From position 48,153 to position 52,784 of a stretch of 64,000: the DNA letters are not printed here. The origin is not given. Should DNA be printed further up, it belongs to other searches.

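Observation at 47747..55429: Operon of two giant multi-domain glycosyltransferases (1443 aa GT4-GT2-GT4 and 932 aa GT4-GT4) plus a coupled 187-aa protein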

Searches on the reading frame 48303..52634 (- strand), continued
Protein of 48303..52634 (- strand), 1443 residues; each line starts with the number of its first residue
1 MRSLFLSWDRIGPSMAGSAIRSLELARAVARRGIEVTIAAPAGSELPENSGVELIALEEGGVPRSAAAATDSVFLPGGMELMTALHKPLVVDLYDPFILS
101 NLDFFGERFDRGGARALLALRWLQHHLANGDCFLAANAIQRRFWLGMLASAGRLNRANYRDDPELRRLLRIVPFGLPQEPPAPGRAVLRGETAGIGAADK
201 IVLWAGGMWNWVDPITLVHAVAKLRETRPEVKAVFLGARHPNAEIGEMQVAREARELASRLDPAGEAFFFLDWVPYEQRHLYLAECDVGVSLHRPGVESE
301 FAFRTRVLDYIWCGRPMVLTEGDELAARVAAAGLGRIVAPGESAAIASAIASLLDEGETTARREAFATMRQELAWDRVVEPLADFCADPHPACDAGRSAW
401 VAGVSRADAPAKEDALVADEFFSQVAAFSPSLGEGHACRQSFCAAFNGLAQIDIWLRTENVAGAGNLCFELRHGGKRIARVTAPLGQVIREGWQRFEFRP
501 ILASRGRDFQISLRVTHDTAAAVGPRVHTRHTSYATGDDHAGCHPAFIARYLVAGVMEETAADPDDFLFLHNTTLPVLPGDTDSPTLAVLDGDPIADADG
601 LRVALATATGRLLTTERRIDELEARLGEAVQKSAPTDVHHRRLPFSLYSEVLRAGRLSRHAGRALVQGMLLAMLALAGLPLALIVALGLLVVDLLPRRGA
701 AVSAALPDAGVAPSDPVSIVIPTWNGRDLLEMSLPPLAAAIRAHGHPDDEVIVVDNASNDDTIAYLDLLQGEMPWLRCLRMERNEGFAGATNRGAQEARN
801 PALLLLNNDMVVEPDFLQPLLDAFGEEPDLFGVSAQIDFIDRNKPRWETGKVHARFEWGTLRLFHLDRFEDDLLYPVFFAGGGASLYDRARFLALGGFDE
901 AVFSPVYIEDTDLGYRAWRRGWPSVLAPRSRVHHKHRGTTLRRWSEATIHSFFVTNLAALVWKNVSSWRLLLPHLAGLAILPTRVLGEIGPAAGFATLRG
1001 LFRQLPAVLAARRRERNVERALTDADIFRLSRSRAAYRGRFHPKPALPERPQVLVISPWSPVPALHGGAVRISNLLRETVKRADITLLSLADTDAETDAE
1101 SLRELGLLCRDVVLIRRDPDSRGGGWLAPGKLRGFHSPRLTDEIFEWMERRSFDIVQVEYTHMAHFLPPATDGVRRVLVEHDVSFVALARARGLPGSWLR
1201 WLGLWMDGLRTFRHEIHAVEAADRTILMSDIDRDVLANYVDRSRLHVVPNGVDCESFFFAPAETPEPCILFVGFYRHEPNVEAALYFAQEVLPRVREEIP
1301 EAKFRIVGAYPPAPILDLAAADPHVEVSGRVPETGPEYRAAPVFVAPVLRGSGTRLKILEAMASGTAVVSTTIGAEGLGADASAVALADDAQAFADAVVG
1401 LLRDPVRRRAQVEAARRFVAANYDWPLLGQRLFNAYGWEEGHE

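Call 23: find_related_loci(query=A1, collection=genome_contigs, flank=10000)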
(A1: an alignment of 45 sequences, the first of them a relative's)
Query A1 (1443 aa) in genome_contigs; peptide patterns used: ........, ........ (x = any residue, [..] = any of these).
108 stretches matched a pattern; 95 encode a relative of the query (tblastn E <= 1e-3); the best 80 are kept; 79 distinct loci.
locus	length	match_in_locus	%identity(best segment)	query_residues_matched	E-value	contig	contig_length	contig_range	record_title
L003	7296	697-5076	56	1-1440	0e+0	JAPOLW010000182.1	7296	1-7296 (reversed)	MAG: bacterium isolate bin127 NODE_182_length_7296_cov_2.638454, whole genome shotgun sequence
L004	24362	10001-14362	55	1-1439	0e+0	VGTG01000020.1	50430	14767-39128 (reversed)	MAG: Deltaproteobacteria bacterium isolate K_DeepCast_65m_m2_035 K_DeepCast_65m_m2_035_Ga0194128_10000995, whole genome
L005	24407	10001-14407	55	1-1443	0e+0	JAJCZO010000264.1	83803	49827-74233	MAG: Deltaproteobacteria bacterium isolate OFTM293 OFTM293_263, whole genome shotgun sequence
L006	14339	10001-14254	55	1-1392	0e+0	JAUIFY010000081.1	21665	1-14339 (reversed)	MAG: bacterium isolate Co_bin.122 NODE_13664_length_21665_cov_1.033986, whole genome shotgun sequence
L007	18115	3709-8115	55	1-1441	0e+0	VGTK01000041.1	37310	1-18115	MAG: Deltaproteobacteria bacterium isolate K_Offshore_80m_m2_211 K_Offshore_80m_m2_211_Ga0194132_10002207, whole genome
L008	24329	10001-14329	51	2-1436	0e+0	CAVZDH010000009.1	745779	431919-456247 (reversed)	MAG: uncultured delta proteobacterium isolate MFD00822.bin.1.245 genome assembly, contig: contig_87900, whole genome sho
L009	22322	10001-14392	53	1-1438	0e+0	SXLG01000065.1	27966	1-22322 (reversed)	MAG: Proteobacteria bacterium isolate F1-120-MAGs134 F1-120__c236091, whole genome shotgun sequence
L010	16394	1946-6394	50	2-1436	0e+0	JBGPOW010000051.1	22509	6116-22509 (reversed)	MAG: Candidatus Binatia bacterium isolate OBJ2_061818_050_29 k141_2924313_length_22509_cov_23.6565, whole genome shotgun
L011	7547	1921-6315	52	2-1436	0e+0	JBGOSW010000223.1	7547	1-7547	MAG: Candidatus Binatia bacterium isolate OBJ_0618_7090110_177 k141_3889220_length_7547_cov_23.1381, whole genome shotgu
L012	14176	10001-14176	51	4-1338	0e+0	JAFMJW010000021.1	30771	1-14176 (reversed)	MAG: Alphaproteobacteria bacterium isolate DEBay_Sum019D_L_G_86 NODE_997_length_30771_cov_10.005567, whole genome shotgu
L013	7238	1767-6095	50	2-1436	0e+0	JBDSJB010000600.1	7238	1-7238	MAG: Candidatus Binatia bacterium isolate cluster1_bin.312 k127_4957902, whole genome shotgun sequence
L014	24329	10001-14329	51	2-1436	0e+0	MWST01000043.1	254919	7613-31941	MAG: Polyangiaceae bacterium UTPRO1 contig_9657, whole genome shotgun sequence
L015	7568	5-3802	54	199-1441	0e+0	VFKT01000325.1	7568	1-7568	MAG: Deltaproteobacteria bacterium isolate Bin_38_12 c_000000075131, whole genome shotgun sequence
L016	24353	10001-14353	51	2-1436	0e+0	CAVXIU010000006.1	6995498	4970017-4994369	MAG: uncultured delta proteobacterium isolate MFD09212.bin.2.188 genome assembly, contig: contig_1259, whole genome shot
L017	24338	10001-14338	65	1-1439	0e+0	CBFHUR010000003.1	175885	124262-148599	MAG: Candidatus Binatia bacterium isolate Co_bin_149_indstr genome assembly, contig: Co_bin_149_indstr_c3, whole genome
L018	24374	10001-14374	55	1-1437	0e+0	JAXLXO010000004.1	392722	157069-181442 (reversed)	MAG: Candidatus Binatia bacterium isolate STL-DESB3 C3.115.fa-4, whole genome shotgun sequence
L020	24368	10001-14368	51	2-1436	0e+0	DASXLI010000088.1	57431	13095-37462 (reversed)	MAG TPA_asm: Candidatus Binatia bacterium isolate SMAG_U5298 k141_2845389, whole genome shotgun sequence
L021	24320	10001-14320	51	2-1436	0e+0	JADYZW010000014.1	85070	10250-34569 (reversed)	MAG: Deltaproteobacteria bacterium isolate SJ588 c_000000495040, whole genome shotgun sequence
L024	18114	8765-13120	50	2-1432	0e+0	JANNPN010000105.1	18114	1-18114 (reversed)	MAG: Polyangiaceae bacterium isolate SOY_34_concoct_69 SOY_34_k141_1843811, whole genome shotgun sequence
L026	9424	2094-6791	58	4-1436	0e+0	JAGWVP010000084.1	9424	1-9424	MAG: bacterium isolate REEB422 contig-150_13221, whole genome shotgun sequence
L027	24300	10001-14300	52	2-1436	0e+0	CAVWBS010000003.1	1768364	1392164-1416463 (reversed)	MAG: uncultured delta proteobacterium isolate MFD05442.bin.2.52 genome assembly, contig: contig_4772, whole genome shotg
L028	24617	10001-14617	60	4-1436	0e+0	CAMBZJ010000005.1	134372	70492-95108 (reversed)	MAG: Klebsiella pneumoniae isolate LH-02apr19-159 genome assembly, contig: LH-02apr19-C79, whole genome shotgun sequence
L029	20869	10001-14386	50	4-1436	0e+0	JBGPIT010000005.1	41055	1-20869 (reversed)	MAG: Candidatus Binatia bacterium isolate OBJ_0618_7090110_327 k141_123822_length_41055_cov_28.5416, whole genome shotgu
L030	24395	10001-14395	48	2-1436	0e+0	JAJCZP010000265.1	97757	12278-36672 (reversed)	MAG: Deltaproteobacteria bacterium isolate OFTM125 OFTM125_264, whole genome shotgun sequence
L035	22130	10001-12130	37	714-1436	1e-105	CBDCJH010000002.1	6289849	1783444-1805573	MAG: Acidobacteriota bacterium isolate c5bec7bd-8743-43d4-8d4a-7f4ec31ca422 genome assembly, contig: contig_2, whole gen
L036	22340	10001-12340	35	652-1436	1e-103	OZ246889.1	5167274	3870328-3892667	MAG: Acidobacteriota bacterium isolate ff652510-edf4-4ec4-9be5-423faa167112 genome assembly, chromosome: 1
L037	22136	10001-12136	37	707-1436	3e-103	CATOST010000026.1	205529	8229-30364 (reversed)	MAG: uncultured Acidobacteriota bacterium isolate 29631d16-d1f7-496d-a963-fe4325465614 genome assembly, contig: contig_2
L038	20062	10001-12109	35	713-1425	3e-100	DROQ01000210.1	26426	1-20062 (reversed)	MAG TPA_asm: Planctomycetota bacterium isolate HyVt-539 HyVt-539_k145_684434, whole genome shotgun sequence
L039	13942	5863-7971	36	712-1425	1e-105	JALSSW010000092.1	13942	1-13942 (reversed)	MAG: Planctomycetota bacterium isolate 356-308_metabat2_scaf2bin.073 356-308_scaffold_2709_c1, whole genome shotgun sequ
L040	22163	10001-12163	35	698-1436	6e-99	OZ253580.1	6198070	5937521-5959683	MAG: Acidobacteriota bacterium isolate 47452053-f15d-47d9-810f-b45a5afbde1b genome assembly, chromosome: 1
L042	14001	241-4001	35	657-1436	3e-98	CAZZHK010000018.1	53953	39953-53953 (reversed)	MAG TPA_asm: uncultured Planctomycetales bacterium isolate SRP092902_co1_587 genome assembly, contig: NODE_551_length_53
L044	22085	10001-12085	36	706-1430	8e-87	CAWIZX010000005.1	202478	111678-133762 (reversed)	MAG: Terriglobia bacterium isolate MFD04580.bin.2.56 genome assembly, contig: contig_25312, whole genome shotgun sequenc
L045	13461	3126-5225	35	717-1436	2e-86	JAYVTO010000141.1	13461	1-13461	MAG: Acidobacteriaceae bacterium isolate GL74_UP_concoct_21 GL74_UP_concoct_21_140, whole genome shotgun sequence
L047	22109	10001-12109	34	698-1436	8e-83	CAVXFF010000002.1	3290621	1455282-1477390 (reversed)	MAG: Terriglobia bacterium isolate MFD02416.bin.1.115 genome assembly, contig: contig_45140, whole genome shotgun sequen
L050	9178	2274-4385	34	717-1436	6e-82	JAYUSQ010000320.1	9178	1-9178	MAG: Acidobacteriota bacterium isolate GL117_UP_metabat_70 GL117_UP_metabat_70_319, whole genome shotgun sequence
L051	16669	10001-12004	34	717-1436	5e-80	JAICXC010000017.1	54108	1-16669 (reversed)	MAG: Bryobacteraceae bacterium isolate LS_FP_2_bin.90 k141_592035_length_54108_cov_20.8806, whole genome shotgun sequenc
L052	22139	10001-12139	34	697-1436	2e-79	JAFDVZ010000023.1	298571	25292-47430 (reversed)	MAG: Acidobacteria bacterium isolate SZAS TMP-7 ACID-TMP-2__23__length-298571, whole genome shotgun sequence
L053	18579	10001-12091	34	704-1436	2e-79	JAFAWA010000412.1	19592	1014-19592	MAG: Terriglobia bacterium isolate CP_BM_RX_50 BM_RX_k147_2282824, whole genome shotgun sequence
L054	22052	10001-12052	35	699-1436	3e-79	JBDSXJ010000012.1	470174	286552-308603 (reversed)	MAG: Bryobacteraceae bacterium isolate cluster1_bin.649 k127_881040, whole genome shotgun sequence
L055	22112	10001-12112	34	696-1430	1e-78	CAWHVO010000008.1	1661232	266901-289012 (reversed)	MAG: Terriglobia bacterium isolate MFD04463.bin.2.87 genome assembly, contig: contig_8360, whole genome shotgun sequence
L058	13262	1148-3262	34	717-1436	5e-78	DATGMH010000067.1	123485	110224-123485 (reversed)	MAG TPA_asm: Bryobacteraceae bacterium isolate SMAG_U9907 k141_134597, whole genome shotgun sequence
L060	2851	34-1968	36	776-1436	5e-79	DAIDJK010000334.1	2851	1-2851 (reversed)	MAG TPA_asm: Bryobacterales bacterium isolate clean383 k141_1232425, whole genome shotgun sequence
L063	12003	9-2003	33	713-1430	3e-75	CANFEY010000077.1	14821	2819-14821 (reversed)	MAG: Bryobacterales bacterium isolate CH-Jul18-89 genome assembly, contig: CH-Jul18-C6177, whole genome shotgun sequence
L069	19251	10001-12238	32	717-1436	1e-66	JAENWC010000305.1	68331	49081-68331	MAG: Terriglobia bacterium isolate 3_4_m_bin7 c_000002339198, whole genome shotgun sequence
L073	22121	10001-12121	35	717-1436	6e-99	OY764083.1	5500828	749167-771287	MAG: Acidobacteriota bacterium isolate 715e7d27-e149-44c2-9d7f-aa5f8d263fc4 genome assembly, chromosome: 1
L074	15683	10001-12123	38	717-1436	3e-94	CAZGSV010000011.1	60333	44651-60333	MAG TPA_asm: uncultured Armatimonadia bacterium isolate binchicken_co33_502 genome assembly, contig: NODE_317_length_603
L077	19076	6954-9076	34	703-1436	2e-72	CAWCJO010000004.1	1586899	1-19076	MAG: Bryobacterales bacterium isolate MFD09603.bin.2.231 genome assembly, contig: contig_16860, whole genome shotgun seq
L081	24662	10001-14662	33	2-993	5e-32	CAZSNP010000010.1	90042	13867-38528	MAG TPA_asm: uncultured Anaerolineales bacterium isolate binchicken_co107_470 genome assembly, contig: NODE_591_length_9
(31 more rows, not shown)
